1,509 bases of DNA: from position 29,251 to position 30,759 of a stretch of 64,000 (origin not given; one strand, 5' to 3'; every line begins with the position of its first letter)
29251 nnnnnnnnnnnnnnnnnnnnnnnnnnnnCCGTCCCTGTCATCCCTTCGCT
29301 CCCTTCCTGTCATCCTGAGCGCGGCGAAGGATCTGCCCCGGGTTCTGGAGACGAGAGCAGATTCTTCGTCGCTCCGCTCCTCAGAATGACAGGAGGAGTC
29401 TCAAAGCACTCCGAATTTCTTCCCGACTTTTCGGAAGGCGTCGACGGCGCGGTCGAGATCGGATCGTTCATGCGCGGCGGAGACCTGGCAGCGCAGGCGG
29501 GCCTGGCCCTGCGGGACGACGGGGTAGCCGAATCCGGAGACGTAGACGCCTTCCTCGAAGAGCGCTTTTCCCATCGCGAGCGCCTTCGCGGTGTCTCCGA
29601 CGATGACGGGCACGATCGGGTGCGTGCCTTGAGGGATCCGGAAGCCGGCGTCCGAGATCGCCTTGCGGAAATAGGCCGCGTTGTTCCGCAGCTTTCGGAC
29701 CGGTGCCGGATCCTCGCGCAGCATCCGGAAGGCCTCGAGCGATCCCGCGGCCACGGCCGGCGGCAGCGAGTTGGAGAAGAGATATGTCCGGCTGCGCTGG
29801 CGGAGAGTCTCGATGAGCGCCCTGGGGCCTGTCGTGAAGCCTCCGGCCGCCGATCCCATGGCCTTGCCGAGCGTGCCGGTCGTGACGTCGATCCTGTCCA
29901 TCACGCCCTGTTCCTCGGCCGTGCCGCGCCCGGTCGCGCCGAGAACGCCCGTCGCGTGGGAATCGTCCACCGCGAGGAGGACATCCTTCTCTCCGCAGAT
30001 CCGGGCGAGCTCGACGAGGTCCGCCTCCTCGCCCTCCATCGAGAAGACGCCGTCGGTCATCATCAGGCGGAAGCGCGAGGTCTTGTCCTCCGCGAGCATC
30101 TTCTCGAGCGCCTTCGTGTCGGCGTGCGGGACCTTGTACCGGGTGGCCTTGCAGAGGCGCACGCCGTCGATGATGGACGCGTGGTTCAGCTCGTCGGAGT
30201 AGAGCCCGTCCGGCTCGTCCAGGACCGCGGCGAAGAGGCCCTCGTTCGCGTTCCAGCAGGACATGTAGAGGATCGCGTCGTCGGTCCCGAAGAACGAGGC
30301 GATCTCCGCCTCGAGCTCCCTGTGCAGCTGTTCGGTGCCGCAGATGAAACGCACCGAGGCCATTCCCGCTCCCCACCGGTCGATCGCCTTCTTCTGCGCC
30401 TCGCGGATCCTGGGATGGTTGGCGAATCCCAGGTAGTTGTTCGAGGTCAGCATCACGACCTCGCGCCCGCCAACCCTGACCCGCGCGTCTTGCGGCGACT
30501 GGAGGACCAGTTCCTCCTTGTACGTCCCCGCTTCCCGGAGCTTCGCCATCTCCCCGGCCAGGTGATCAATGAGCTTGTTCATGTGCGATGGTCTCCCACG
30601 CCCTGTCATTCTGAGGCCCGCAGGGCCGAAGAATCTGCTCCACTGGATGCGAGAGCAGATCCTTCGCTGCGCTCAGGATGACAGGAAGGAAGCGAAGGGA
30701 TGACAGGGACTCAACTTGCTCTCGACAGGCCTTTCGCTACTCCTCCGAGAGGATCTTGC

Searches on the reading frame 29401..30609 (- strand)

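Call 24: search_protein_families(library=pfam, proteins=[window:29401-30609:-])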
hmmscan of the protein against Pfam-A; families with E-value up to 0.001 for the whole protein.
window:29401-30609:- (402 aa): 2 families
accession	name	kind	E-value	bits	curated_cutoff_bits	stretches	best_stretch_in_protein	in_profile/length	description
PF00155.27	Aminotran_1_2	-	1.6e-56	192.5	19.7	1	50-392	2-361/361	Aminotransferase class I and II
PF00202.27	Aminotran_3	-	0.0009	18.5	30.5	0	198-294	213-306/403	Aminotransferase class-III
